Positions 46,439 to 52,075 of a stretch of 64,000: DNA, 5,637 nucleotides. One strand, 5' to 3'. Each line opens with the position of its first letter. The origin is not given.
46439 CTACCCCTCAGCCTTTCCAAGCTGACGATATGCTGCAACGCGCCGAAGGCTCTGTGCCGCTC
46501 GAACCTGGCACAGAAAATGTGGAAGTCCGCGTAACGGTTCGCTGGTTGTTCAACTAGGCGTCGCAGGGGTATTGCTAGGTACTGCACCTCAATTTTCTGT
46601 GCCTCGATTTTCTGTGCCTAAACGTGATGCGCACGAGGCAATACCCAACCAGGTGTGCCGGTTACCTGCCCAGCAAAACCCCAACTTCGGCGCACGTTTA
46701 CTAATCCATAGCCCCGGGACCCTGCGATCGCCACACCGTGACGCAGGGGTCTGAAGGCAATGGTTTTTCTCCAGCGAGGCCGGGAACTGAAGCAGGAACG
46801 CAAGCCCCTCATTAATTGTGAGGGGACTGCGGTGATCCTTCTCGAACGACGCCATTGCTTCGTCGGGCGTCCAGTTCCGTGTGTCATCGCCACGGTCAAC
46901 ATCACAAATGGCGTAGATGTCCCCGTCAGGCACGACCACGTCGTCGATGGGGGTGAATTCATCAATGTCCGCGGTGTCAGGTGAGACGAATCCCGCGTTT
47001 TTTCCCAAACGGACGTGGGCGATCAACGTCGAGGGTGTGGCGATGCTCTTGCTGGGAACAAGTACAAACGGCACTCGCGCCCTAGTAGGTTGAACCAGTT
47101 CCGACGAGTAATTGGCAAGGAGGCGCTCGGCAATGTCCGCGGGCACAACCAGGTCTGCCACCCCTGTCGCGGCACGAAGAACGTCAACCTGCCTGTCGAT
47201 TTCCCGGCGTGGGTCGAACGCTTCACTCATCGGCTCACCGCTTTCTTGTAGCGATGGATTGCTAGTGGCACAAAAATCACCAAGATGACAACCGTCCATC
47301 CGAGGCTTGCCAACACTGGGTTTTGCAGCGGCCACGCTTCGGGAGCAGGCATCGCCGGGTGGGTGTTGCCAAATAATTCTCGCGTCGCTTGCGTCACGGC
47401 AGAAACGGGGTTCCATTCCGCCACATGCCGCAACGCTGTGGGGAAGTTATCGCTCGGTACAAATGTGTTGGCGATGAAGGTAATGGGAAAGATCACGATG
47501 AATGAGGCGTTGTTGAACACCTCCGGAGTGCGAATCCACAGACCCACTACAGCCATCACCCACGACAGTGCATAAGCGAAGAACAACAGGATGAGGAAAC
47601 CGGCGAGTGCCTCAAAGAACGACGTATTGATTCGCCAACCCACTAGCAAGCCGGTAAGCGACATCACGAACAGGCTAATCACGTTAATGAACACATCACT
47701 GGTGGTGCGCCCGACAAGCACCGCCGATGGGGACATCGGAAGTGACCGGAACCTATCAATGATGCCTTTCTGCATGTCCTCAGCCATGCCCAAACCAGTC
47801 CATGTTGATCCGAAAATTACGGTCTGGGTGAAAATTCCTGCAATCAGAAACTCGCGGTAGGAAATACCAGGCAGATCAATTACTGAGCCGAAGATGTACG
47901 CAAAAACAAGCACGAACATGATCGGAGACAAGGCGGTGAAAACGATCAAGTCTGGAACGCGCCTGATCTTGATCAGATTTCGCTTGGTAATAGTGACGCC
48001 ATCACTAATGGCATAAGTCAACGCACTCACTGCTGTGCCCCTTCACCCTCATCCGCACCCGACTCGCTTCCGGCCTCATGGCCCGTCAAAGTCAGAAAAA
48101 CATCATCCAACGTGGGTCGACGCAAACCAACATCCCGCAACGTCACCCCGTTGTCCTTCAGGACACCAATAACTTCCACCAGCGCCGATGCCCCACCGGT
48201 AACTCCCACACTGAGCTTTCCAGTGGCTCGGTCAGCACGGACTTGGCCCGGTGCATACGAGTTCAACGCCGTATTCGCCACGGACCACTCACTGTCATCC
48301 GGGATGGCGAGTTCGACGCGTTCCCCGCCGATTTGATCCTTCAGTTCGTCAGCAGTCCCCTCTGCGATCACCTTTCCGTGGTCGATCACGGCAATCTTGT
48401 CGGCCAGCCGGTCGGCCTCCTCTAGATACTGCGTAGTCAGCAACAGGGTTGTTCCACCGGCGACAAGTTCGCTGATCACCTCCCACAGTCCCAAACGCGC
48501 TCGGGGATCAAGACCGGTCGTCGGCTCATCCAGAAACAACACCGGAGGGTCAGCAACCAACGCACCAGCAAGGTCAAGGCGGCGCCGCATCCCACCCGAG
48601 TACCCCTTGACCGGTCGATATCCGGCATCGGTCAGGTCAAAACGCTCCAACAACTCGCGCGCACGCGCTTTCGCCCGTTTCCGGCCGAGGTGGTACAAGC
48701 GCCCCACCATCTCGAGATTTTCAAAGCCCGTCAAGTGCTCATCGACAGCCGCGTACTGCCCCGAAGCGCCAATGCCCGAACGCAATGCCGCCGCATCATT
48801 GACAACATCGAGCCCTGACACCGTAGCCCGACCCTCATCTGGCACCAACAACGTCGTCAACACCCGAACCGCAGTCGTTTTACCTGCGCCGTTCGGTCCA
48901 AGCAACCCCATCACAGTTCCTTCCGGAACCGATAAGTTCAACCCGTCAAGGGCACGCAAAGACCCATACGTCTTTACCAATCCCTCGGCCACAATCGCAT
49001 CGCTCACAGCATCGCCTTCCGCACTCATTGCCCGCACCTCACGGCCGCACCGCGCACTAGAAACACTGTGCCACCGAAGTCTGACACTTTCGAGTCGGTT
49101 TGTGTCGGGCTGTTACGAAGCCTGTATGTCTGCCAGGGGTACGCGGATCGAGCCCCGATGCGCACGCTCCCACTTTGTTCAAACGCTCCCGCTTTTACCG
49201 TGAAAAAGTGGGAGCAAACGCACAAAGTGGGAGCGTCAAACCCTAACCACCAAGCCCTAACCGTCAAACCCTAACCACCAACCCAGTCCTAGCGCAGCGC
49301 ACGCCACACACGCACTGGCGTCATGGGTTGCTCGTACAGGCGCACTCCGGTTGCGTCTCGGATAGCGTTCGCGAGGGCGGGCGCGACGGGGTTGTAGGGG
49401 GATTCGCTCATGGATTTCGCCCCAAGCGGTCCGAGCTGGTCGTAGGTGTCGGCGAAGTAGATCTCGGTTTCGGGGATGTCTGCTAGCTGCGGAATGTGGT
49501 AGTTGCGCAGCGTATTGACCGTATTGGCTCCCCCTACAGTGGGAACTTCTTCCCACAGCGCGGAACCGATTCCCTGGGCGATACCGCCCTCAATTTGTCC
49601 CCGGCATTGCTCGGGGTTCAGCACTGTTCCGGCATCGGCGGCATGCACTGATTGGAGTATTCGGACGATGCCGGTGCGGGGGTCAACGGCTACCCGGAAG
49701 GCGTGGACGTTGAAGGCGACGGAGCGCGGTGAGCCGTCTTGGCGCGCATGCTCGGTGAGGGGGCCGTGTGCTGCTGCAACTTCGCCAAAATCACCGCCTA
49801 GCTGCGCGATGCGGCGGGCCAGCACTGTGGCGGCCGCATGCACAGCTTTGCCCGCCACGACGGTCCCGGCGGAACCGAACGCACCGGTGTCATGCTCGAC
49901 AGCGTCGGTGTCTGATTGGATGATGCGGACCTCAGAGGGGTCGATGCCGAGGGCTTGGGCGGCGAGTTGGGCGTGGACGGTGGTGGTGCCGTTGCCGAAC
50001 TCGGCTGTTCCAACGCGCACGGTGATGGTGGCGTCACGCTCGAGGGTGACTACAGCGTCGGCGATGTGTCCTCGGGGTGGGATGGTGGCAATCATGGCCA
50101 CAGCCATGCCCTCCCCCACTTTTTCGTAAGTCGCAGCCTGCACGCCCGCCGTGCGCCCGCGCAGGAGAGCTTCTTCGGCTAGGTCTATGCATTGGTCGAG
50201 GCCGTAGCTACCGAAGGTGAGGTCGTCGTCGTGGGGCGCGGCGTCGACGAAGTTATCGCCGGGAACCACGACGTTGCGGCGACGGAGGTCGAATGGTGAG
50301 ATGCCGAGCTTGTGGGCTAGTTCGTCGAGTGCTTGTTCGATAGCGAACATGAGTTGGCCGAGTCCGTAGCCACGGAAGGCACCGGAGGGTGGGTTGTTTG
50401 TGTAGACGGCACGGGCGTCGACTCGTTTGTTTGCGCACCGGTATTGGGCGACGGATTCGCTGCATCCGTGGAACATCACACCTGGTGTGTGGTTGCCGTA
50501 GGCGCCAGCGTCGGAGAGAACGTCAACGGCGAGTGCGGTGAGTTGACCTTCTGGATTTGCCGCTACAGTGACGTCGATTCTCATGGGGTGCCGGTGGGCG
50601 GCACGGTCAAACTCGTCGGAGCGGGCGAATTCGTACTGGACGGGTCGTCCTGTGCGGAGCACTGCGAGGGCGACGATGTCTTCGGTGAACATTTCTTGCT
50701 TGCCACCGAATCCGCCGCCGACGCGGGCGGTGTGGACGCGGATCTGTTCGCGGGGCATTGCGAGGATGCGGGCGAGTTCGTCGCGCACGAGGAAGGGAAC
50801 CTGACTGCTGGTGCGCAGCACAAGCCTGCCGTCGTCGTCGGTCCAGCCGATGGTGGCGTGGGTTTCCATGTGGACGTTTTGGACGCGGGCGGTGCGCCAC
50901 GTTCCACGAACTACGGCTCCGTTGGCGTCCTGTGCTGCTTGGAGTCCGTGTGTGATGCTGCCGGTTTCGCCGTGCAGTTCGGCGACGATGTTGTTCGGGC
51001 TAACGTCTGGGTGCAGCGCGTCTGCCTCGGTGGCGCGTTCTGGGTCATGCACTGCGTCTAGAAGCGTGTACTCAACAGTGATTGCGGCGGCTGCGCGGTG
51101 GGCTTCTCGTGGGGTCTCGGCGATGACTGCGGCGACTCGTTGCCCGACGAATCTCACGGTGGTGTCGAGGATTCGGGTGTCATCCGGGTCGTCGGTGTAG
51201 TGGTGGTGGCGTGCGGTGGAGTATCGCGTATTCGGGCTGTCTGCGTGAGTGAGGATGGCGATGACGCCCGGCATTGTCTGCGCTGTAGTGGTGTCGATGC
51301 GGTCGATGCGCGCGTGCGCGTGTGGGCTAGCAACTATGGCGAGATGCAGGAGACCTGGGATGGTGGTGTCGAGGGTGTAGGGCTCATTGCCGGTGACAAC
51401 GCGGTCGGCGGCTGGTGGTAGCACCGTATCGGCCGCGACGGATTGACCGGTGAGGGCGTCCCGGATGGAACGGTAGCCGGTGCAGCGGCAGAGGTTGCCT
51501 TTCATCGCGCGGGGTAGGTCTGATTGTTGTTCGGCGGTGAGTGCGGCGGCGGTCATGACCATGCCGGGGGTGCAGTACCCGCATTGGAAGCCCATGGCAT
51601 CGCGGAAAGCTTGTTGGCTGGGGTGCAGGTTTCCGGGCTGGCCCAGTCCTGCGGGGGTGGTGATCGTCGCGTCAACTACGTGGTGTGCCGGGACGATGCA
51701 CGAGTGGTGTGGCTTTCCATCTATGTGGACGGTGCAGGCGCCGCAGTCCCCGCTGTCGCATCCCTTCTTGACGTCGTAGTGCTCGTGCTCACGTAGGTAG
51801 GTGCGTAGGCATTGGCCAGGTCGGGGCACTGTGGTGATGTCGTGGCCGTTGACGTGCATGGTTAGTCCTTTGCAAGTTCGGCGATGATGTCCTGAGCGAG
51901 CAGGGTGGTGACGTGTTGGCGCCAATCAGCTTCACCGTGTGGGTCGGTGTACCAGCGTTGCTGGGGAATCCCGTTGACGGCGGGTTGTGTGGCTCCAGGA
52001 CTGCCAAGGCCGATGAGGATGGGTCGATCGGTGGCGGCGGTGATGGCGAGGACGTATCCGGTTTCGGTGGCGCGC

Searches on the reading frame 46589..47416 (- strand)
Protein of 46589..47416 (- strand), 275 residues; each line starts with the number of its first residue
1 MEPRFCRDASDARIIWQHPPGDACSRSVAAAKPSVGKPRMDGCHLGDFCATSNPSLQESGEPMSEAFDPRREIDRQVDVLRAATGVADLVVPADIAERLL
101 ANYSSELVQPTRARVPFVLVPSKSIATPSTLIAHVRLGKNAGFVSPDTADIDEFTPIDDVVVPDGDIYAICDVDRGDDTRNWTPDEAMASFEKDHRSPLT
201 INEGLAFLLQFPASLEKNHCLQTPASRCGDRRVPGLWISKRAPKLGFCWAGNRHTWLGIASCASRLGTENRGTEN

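Call 89: search_protein_families(library=pfam, proteins=[window:46589-47416:-], max_evalue=0.00001)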
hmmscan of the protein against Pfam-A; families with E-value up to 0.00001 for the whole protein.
window:46589-47416:- (275 aa): 1 family
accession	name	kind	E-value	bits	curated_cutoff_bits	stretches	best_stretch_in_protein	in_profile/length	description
PF18959.5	DUF5701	-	1.4e-59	201.8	27.4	1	100-267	22-205/206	Family of unknown function (DUF5701)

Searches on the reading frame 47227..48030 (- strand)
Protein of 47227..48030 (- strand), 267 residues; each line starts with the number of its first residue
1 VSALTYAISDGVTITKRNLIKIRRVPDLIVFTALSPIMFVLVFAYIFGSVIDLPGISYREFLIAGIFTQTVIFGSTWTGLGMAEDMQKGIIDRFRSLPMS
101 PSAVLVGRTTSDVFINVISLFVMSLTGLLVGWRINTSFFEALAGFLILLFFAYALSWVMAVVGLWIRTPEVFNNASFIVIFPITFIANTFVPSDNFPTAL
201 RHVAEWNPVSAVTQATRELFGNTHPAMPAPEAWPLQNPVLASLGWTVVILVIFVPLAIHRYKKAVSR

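Call 89: search_protein_families(library=pfam, proteins=[window:47227-48030:-], max_evalue=0.00001)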
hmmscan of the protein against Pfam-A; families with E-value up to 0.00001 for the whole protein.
window:47227-48030:- (267 aa): 2 families
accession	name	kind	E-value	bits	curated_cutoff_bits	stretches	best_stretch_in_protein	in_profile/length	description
PF01061.29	ABC2_membrane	-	7.6e-25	88.1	26.9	1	13-218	5-208/211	ABC-2 type transporter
PF12698.13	ABC2_membrane_3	-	1.3e-15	57.9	31.6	1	57-258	159-346/347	ABC-2 family transporter protein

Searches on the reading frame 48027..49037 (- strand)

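Call 89: search_protein_families(library=pfam, proteins=[window:48027-49037:-], max_evalue=0.00001)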
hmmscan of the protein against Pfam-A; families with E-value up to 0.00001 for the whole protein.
window:48027-49037:- (336 aa): 3 families
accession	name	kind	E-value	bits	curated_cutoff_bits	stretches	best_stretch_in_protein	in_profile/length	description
PF00005.33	ABC_tran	-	4.2e-30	105.6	25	1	30-174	1-137/137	ABC transporter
PF13304.12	AAA_21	-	3.5e-14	54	27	1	91-203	166-298/304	AAA domain, putative AbiEii toxin, Type IV TA system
PF13732.12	DrrA1-3_C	-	2.5e-07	31.7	27.4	1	227-316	1-79/81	ATP-binding protein DrrA1-3-like, C-terminal domain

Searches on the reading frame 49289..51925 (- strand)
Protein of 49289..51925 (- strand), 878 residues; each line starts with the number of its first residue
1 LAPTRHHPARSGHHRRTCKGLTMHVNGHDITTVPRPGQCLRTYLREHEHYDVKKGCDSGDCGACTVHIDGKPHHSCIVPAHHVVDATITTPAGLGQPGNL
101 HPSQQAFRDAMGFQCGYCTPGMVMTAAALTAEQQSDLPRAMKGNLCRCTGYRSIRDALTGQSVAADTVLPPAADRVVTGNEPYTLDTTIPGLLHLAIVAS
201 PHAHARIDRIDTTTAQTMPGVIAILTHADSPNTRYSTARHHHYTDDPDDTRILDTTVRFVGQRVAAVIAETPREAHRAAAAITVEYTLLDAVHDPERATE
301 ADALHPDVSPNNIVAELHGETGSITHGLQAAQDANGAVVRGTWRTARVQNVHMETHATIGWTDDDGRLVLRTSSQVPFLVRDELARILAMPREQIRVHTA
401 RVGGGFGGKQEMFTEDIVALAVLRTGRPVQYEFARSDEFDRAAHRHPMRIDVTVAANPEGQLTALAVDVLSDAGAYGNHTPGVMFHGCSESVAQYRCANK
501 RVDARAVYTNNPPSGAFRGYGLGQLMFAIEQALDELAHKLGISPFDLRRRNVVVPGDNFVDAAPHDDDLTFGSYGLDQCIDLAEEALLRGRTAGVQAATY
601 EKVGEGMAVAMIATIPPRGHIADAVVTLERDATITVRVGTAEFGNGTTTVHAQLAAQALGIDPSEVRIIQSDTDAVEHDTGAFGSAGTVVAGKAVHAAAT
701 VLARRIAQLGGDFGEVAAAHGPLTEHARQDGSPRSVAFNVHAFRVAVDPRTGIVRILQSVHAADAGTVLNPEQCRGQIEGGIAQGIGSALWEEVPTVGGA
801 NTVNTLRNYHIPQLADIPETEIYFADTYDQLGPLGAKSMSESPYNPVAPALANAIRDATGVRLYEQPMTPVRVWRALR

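Call 89: search_protein_families(library=pfam, proteins=[window:49289-51925:-], max_evalue=0.00001)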
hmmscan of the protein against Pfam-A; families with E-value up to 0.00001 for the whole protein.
window:49289-51925:- (878 aa): 6 families
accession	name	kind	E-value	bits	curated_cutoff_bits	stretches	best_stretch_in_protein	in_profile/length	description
PF02738.23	MoCoBD_1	-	2e-75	253.5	27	1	305-552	2-244/244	Molybdopterin cofactor-binding domain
PF20256.3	MoCoBD_2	-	2.1e-51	175.6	27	1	584-818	4-283/283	Molybdopterin cofactor-binding domain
PF01315.27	Ald_Xan_dh_C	-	8.6e-28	97.3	31.3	1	178-288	1-108/110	Aldehyde oxidase and xanthine dehydrogenase, a/b hammerhead domain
PF01799.25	Fer2_2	-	2.5e-25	88.8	30.3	1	90-158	1-74/75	[2Fe-2S] binding domain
PF00111.32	Fer2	-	9.4e-07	29.1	21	1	24-75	2-54/77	2Fe-2S iron-sulfur cluster binding domain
PF13085.11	Fer2_3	-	1.2e-06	28.9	27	0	53-87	49-83/107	2Fe-2S iron-sulfur cluster binding domain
